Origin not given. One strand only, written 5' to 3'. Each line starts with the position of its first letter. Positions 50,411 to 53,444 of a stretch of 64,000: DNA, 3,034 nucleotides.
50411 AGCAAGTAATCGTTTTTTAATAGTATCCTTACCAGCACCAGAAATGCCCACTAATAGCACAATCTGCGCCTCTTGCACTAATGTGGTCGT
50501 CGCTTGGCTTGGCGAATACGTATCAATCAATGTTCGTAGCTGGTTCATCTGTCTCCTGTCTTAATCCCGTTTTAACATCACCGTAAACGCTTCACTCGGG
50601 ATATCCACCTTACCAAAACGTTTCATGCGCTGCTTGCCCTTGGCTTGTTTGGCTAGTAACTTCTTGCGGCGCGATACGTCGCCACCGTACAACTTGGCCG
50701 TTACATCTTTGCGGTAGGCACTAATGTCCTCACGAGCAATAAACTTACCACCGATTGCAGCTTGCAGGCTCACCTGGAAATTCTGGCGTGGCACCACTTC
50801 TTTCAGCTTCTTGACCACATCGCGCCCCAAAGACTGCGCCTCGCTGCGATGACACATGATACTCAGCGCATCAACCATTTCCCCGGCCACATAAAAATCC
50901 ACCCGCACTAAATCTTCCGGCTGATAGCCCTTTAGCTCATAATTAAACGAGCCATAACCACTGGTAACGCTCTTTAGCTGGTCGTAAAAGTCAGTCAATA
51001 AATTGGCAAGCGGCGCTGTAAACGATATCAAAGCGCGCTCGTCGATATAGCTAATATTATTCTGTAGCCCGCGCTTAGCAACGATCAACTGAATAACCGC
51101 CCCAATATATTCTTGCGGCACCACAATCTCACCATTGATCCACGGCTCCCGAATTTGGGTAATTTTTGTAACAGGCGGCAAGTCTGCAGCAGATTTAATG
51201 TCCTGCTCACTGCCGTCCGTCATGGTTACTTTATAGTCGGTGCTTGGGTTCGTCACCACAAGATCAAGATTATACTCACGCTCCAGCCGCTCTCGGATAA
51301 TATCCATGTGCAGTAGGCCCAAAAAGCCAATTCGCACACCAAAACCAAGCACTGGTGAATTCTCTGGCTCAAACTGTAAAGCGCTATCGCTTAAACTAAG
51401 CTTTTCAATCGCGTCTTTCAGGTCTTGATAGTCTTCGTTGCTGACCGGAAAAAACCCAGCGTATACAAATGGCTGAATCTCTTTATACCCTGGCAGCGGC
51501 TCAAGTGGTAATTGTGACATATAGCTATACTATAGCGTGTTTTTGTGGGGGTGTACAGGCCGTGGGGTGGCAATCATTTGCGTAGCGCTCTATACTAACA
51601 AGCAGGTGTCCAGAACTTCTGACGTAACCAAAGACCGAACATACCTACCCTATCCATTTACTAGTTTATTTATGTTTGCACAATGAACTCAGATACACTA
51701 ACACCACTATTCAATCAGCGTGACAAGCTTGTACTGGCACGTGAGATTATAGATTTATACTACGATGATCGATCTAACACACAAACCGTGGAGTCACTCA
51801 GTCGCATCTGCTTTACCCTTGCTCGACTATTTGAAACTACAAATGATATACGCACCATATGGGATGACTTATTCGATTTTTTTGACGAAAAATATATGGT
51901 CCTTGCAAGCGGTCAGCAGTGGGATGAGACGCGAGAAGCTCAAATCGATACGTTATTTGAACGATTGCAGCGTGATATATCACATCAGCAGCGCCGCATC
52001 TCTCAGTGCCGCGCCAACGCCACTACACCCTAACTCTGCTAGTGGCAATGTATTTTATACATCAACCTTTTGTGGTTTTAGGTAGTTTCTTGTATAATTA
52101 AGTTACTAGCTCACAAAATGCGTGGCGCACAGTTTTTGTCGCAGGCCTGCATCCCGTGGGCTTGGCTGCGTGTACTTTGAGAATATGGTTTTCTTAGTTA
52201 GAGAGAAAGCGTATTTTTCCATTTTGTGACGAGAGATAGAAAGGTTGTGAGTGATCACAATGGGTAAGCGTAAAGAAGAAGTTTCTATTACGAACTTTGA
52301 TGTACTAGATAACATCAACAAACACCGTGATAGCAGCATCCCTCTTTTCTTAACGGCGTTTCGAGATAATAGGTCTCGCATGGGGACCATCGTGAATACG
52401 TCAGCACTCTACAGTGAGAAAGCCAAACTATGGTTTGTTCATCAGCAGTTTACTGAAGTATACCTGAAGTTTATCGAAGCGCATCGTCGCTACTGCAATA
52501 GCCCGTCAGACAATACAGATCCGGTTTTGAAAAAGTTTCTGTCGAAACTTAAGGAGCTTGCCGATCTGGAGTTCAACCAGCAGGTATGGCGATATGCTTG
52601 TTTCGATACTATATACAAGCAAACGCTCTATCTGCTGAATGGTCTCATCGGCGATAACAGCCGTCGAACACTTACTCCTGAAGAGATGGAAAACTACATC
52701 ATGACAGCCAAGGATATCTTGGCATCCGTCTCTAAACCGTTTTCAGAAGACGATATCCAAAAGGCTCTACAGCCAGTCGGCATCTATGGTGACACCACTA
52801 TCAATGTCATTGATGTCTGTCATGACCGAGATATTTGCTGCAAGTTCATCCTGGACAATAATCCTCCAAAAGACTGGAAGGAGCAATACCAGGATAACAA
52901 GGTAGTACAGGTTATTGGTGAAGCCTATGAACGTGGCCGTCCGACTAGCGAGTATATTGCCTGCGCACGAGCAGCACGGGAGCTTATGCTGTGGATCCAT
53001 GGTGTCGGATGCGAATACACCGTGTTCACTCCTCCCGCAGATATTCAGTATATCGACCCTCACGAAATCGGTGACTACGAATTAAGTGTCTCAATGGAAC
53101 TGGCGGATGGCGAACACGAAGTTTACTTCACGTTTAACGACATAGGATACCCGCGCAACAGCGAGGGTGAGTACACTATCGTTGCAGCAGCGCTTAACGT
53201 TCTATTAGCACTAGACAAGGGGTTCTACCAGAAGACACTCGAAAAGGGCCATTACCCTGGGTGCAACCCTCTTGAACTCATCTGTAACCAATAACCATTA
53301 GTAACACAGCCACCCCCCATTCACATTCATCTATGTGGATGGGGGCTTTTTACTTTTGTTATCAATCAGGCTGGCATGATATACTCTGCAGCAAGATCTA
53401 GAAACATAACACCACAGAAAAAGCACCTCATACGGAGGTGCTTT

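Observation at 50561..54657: lepA (EF4) is split at the domain II/III linker by a 2.2 kb insertion, yet both halves remain intact ORFs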

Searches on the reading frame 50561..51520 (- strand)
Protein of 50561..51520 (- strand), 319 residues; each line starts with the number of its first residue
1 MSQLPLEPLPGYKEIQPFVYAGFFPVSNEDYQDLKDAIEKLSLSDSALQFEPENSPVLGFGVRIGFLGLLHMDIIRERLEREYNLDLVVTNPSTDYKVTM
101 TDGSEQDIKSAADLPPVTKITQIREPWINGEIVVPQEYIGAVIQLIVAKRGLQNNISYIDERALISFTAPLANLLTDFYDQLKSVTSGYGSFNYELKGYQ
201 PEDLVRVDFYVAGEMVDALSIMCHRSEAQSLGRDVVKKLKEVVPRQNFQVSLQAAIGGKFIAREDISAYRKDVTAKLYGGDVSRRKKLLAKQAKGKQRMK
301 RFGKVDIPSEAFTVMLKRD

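Call 5: search_protein_families(library=pfam, proteins=[window:50561-51520:-], max_evalue=0.1)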
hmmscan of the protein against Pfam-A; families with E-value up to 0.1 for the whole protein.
window:50561-51520:- (319 aa): 4 families
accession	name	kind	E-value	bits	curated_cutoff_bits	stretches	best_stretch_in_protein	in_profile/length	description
PF06421.17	LepA_C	-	7.8e-45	151.8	29.7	1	212-317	2-107/107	GTP-binding protein LepA C-terminus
PF00679.30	EFG_C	-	3.2e-21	75.6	27.9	1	123-203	2-82/89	Elongation factor G C-terminus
PF14492.12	EFG_III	-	0.00063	20.2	27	1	24-89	11-73/75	Elongation Factor G, domain III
PF16658.11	RF3_C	-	0.0025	18.1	40.1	1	33-101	25-90/132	Class II release factor RF3, C-terminal domain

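Call 8: search_protein_families(library=ncbifam, proteins=[window:50561-51520:-], max_evalue=0.1)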
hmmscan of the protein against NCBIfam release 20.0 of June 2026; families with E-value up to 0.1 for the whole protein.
window:50561-51520:- (319 aa): 12 families
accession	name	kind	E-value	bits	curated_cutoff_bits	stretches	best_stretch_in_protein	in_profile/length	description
TIGR01393.1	lepA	equivalog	7.5e-132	440.7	533.9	1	7-318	282-594/595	translation elongation factor 4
NF009891.0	PRK13351.1-1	equivalog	1.7e-16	60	597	2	123-201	586-664/681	elongation factor G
NF009381.0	PRK12740.1-5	subfamily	9.4e-16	57.3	583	2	123-201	595-672/692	elongation factor G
TIGR00484.1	EF-G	equivalog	2.4e-11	42.5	659.4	2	123-200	599-675/691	elongation factor G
NF012153.1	tet_protect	equivalog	3.9e-09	35.3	775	2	121-199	537-614/614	tetracycline resistance ribosomal protection protein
NF009379.0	PRK12740.1-3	equivalog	8.3e-09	34.5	513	2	12-106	379-470/674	elongation factor G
NF009377.1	PRK12740.1-1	equivalog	2.6e-06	26.1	890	1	121-201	609-689/700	elongation factor G-like protein EF-G2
TIGR00490.1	aEF-2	equivalog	2.9e-06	25.7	738.45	1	125-200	623-697/720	elongation factor EF-2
NF033148.1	tet_protect_M_W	exception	5e-05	21.8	1100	1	22-97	349-421/639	TetM/TetW/TetO/TetS family tetracycline resistance ribosomal protection protein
NF058620.1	EFG2_Bacteroid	exception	0.00066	18.2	1000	1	122-200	620-697/717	elongation factor G2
TIGR01394.1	TypA_BipA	equivalog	0.0013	17.1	757.3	1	123-202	392-471/594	translational GTPase TypA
NF001964.0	PRK00741.1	equivalog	0.086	11.2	473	0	61-94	434-467/529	peptide chain release factor 3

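Call 48: search_solved_structures(query=window:50561-51520:-, max_evalue=1e-60, show_alignments=1)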
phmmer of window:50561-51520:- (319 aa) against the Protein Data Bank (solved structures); distinct sequences matched with E-value up to 1e-60: 5.
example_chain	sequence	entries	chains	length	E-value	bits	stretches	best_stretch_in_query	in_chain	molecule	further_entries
5imq_B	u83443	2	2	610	4.3e-104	351.4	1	7-316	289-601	Elongation factor 4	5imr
4w2e_y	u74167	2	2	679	5.2e-104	351.2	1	7-316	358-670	50S ribosomal protein L9, Elongation factor 4 | GDPCP fused to the N-terminus of the ribosomal protein L9,Elongation factor 4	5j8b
3cb4_D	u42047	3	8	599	6.1e-101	341.1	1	7-316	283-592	GTP-binding protein lepA | Elongation factor 4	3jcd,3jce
2ywe_A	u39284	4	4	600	1.2e-93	317.2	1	6-317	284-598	GTP-binding protein lepA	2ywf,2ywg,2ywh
3deg_C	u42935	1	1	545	1.6e-80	274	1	7-266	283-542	GTP-binding protein lepA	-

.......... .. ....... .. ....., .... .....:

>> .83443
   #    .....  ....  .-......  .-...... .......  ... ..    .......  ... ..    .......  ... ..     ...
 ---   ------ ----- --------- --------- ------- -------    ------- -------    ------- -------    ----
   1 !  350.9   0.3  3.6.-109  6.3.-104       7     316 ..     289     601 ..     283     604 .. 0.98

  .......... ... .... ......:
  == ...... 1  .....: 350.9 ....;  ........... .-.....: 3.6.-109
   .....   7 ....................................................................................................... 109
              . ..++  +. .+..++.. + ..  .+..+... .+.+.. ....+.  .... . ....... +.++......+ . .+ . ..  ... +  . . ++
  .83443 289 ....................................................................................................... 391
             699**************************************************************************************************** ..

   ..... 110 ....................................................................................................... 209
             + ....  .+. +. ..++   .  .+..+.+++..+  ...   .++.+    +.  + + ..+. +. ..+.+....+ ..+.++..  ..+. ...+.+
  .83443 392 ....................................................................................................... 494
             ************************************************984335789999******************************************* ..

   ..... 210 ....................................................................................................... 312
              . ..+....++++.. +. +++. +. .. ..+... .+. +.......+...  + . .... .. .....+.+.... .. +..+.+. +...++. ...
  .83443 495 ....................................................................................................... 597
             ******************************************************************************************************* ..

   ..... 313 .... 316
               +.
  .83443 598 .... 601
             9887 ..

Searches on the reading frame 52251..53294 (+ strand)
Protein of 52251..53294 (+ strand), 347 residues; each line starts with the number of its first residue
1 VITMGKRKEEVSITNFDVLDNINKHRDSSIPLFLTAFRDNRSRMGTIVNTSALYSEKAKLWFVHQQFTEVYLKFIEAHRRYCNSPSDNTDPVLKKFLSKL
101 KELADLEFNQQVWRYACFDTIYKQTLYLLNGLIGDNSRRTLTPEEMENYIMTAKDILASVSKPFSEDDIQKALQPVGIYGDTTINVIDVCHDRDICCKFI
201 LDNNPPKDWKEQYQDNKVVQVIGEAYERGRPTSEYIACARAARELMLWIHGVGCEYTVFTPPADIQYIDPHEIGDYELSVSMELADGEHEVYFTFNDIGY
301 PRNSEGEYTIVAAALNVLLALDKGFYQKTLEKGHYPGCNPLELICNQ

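Call 5: search_protein_families(library=pfam, proteins=[window:52251-53294:+], max_evalue=0.1)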
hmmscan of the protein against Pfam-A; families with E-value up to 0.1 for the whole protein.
window:52251-53294:+ (347 aa): 0 families

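Call 6: search_protein_families(library=phrogs, proteins=[window:52251-53294:+], max_evalue=0.1)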
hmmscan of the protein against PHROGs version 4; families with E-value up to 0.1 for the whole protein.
window:52251-53294:+ (347 aa): 0 families

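Call 7: search_protein_families(library=padloc, proteins=[window:52251-53294:+], max_evalue=0.1)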
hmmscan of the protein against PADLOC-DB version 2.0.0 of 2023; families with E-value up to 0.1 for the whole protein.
window:52251-53294:+ (347 aa): 1 family
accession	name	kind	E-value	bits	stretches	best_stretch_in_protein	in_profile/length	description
PDLC03692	HEase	-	0.0056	14.6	1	60-152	69-160/238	homing endonuclease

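Call 8: search_protein_families(library=ncbifam, proteins=[window:52251-53294:+], max_evalue=0.1)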
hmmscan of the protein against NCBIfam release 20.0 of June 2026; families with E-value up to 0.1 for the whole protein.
window:52251-53294:+ (347 aa): 0 families

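Call 11: find_encoding_contigs(protein=window:52251-53294:+, flank=6000, max_places=10)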
Protein window:52251-53294:+ (347 aa): no gene with exactly this product is on record in the collection.

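Call 13: find_homologous_proteins(query=window:52251-53294:+, max_evalue=0.001)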
Query window:52251-53294:+ (347 aa): 1 proteins with E <= 0.001 among 3013 candidates.
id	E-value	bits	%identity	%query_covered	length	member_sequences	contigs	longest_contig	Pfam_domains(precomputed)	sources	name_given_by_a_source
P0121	7.6e-223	757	94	99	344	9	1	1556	-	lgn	-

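Call 40: search_solved_structures(query=window:52251-53294:+, max_evalue=1)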
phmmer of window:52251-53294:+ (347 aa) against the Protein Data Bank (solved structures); distinct sequences matched with E-value up to 1: 1.
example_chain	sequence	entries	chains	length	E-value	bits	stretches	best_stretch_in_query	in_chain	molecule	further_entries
1mkm_A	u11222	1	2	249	0.29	13.6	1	42-161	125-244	IclR transcriptional regulator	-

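Call 42: search_dna_similar(query=window:52251-53294:+, collection=phages, mode=protein, max_evalue=0.01)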
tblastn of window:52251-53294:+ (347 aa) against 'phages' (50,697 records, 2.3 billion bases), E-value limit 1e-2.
No match.

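Call 66: predict_structure(protein=window:52260-53294:+)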
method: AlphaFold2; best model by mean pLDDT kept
length: 344 residues; sequences in the alignment: 1
mean_pLDDT: 37.6   pTM: 0.25
mean pLDDT of the five models: 37.6, 35.9, 31.5, 30.8, 30.6
residues with pLDDT >= 90: 0; 70-90: 0; 50-70: 2; < 50: 342
segments of 3 or more residues with pLDDT < 50: 1-85, 88-344
pLDDT, mean of each block of 10 residues (from residue 1): 39 39 37 32 32 37 43 40 45 47 38 38 41 39 47 45 41 32 40 43 42 39 40 41 37 28 27 30 31 34 35 37 37 32 27
secondary structure, 60 per line:
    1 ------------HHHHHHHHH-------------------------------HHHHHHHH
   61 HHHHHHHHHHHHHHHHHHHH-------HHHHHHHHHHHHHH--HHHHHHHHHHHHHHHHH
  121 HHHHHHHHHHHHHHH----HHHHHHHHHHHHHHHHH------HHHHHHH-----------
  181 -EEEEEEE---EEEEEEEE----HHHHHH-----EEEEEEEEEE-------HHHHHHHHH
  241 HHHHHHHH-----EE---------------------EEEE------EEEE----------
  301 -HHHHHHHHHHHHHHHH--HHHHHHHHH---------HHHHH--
elements in order: H13-21 H53-80 H88-101 H104-135 H140-156 H163-169 E182-188 E192-199 H204-209 E215-224 H232-248 E277-280 E287-290 H302-317 H320-328 H338-342

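Call 68: find_related_loci(query=window:52260-53294:+, collection=viral_contigs, flank=5000)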
Query window:52260-53294:+ (344 aa) in viral_contigs; peptide patterns used: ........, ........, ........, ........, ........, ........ (x = any residue, [..] = any of these).
5 stretches matched a pattern, but none encodes a relative of the query by tblastn (E <= 1e-3).
